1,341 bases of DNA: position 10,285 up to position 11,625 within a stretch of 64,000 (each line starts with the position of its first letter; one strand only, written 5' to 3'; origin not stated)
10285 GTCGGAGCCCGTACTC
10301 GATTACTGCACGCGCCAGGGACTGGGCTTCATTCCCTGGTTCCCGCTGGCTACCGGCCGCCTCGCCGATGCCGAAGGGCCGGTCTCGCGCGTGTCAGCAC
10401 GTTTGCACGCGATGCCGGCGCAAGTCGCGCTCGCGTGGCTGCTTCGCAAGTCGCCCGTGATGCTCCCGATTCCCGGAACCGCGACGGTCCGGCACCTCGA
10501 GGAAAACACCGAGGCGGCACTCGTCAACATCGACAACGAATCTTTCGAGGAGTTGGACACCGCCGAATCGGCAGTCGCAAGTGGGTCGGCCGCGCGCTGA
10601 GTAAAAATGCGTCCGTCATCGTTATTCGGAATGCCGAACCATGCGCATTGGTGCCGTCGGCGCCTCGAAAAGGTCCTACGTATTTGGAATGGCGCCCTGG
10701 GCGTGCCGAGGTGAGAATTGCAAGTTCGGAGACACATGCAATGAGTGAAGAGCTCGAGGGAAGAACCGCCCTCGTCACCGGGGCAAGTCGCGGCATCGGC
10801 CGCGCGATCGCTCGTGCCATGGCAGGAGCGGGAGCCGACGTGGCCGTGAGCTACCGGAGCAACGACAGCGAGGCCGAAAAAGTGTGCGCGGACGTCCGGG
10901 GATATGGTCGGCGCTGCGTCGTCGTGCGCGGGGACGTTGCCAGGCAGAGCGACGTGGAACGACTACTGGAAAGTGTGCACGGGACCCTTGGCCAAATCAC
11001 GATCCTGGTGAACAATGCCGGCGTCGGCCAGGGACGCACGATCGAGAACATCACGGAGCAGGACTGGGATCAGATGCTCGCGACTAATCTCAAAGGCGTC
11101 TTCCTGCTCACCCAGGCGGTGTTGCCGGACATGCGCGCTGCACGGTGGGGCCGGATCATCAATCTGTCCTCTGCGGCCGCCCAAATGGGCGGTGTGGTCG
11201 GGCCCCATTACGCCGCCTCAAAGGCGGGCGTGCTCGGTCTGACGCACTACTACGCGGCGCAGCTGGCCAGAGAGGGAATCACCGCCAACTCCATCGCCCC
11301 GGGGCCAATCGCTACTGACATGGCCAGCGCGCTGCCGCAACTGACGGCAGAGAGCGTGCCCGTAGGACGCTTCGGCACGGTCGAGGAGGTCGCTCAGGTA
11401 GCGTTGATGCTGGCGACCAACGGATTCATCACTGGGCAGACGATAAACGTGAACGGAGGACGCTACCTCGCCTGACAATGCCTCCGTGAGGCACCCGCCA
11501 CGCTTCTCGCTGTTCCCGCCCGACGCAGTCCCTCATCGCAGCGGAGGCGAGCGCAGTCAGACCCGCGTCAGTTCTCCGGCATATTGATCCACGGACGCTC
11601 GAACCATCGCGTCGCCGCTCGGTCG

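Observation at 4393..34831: DUF305 + secreted LVIVD-like beta-propeller two-gene cassette present three times as diverged paralogs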

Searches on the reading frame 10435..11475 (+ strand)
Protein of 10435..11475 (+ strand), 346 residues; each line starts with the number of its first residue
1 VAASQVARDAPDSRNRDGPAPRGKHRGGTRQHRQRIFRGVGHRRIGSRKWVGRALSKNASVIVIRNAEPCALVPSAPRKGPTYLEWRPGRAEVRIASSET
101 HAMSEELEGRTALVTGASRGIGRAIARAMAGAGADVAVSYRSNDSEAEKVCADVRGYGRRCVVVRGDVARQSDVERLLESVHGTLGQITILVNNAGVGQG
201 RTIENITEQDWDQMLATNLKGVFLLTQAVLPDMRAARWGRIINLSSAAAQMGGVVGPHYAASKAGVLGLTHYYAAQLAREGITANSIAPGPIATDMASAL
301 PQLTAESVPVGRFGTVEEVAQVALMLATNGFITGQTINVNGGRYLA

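Call 112: search_protein_families(library=pfam, proteins=[window:10435-11475:+], max_evalue=0.00001)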
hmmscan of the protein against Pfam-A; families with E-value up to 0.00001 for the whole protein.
window:10435-11475:+ (346 aa): 4 families
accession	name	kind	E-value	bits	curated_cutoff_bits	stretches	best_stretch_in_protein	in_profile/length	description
PF00106.31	adh_short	-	5e-59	199.5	26.6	1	111-300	2-190/195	short chain dehydrogenase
PF13561.12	adh_short_C2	-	1e-57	195.9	27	1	116-342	1-234/236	Enoyl-(Acyl carrier protein) reductase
PF08659.16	KR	-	3.5e-20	73.1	22.6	1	111-292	2-178/180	KR domain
PF01370.27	Epimerase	-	2.1e-06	27.8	20.9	1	112-267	1-136/240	NAD dependent epimerase/dehydratase family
